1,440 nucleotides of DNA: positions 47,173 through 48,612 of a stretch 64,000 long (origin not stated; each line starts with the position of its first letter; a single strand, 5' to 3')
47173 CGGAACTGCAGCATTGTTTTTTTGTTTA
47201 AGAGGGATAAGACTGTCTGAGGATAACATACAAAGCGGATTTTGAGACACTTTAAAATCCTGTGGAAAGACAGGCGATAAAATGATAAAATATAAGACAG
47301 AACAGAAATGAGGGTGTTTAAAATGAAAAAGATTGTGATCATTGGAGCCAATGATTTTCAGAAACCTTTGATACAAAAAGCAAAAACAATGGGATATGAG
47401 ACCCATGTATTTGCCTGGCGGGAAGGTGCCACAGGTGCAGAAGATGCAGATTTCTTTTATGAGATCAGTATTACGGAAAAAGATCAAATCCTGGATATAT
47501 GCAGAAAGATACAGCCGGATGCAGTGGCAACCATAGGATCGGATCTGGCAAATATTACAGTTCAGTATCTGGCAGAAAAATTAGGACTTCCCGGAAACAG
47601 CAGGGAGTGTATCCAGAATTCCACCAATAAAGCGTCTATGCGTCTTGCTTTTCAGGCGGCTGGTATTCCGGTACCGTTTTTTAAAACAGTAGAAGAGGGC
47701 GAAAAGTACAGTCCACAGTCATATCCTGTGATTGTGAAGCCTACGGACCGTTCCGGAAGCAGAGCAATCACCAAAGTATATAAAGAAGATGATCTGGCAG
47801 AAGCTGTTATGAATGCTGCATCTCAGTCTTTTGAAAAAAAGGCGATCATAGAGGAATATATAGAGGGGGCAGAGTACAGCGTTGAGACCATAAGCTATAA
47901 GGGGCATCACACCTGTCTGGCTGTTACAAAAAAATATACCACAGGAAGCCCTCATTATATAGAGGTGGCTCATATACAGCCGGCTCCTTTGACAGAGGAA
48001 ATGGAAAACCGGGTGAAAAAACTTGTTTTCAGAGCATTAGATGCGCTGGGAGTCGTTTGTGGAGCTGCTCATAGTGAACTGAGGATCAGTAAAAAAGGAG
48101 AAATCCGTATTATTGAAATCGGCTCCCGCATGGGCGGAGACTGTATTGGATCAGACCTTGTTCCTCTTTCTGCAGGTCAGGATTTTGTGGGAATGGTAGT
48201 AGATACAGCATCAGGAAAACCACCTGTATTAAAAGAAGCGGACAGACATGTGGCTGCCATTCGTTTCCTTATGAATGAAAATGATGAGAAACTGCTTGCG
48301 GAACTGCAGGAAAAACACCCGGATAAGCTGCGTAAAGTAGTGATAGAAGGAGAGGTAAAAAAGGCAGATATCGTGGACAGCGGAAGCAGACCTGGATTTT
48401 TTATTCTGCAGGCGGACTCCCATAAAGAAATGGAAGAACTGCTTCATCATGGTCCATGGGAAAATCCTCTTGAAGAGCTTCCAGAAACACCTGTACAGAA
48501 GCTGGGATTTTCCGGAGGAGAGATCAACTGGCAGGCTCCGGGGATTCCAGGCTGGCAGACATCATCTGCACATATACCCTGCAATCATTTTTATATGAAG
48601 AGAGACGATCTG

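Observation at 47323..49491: Unusual ATP-grasp / D-cysteine-desulfhydrase-family PLP enzyme fusion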

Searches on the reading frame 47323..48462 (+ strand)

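Call 28: search_protein_families(library=ncbifam, proteins=[window:47323-48462:+], max_evalue=0.00001)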
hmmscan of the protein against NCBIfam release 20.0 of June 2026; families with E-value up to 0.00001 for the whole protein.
window:47323-48462:+ (380 aa): 40 families (the best 25 are shown)
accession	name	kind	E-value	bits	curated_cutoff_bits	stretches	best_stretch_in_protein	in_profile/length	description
NF002563.0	PRK02186.1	subfamily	2.2e-51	175.1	625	1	51-332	56-338/890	argininosuccinate lyase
NF005543.0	PRK07206.1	subfamily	7.1e-24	84.2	302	1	40-274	46-292/416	hypothetical protein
NF002378.0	PRK01372.1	subfamily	3.8e-17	62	243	1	100-270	98-271/305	D-alanine--D-alanine ligase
TIGR03909.1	pyrrolys_PylC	equivalog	4.6e-16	58.5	248.3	1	20-271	18-254/374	3-methylornithine--L-lysine ligase PylC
TIGR01205.1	D_ala_D_alaTIGR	subfamily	2.6e-15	56.2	245.65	1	98-266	102-283/318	D-alanine--D-alanine ligase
NF053643.1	Ddl_archaea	equivalog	1.4e-14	53.9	500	1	4-272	3-274/367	putative pseudomurein biosynthesis ATP-grasp protein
NF002527.0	PRK01966.1-3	equivalog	4.6e-13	49.1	310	1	94-237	110-267/332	D-alanine--D-alanine ligase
NF053745.1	AAntcapLigBacD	equivalog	1.2e-12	47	850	1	54-272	89-330/471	alanine--anticapsin ligase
TIGR01369.1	CPSaseII_lrg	equivalog_domain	3.2e-12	44.9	1027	1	44-269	612-840/1052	carbamoyl-phosphate synthase (glutamine-hydrolyzing) large subunit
NF009402.0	PRK12767.1-1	equivalog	3.8e-12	45.7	218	1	53-272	62-278/329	carbamoyl phosphate synthase-like protein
NF006766.0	PRK09288.1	equivalog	2.7e-11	42.9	339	1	2-256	13-272/396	formate-dependent phosphoribosylglycinamide formyltransferase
NF000206.1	D_ala_D_lac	equivalog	1.2e-10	41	550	1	104-187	134-217/342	D-alanine--(R)-lactate ligase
NF012215.1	D_ala_D_lac_VanD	exception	2.5e-10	40.2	700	1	79-188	107-218/343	D-alanine--(R)-lactate ligase VanD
NF002528.0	PRK01966.1-4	subfamily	8.1e-10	38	262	1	100-266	139-324/366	D-alanine--D-alanine ligase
NF000374.1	D_ala_D_lac_VanO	exception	1.4e-09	37.5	750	1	80-187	108-217/346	D-alanine--(R)-lactate ligase VanO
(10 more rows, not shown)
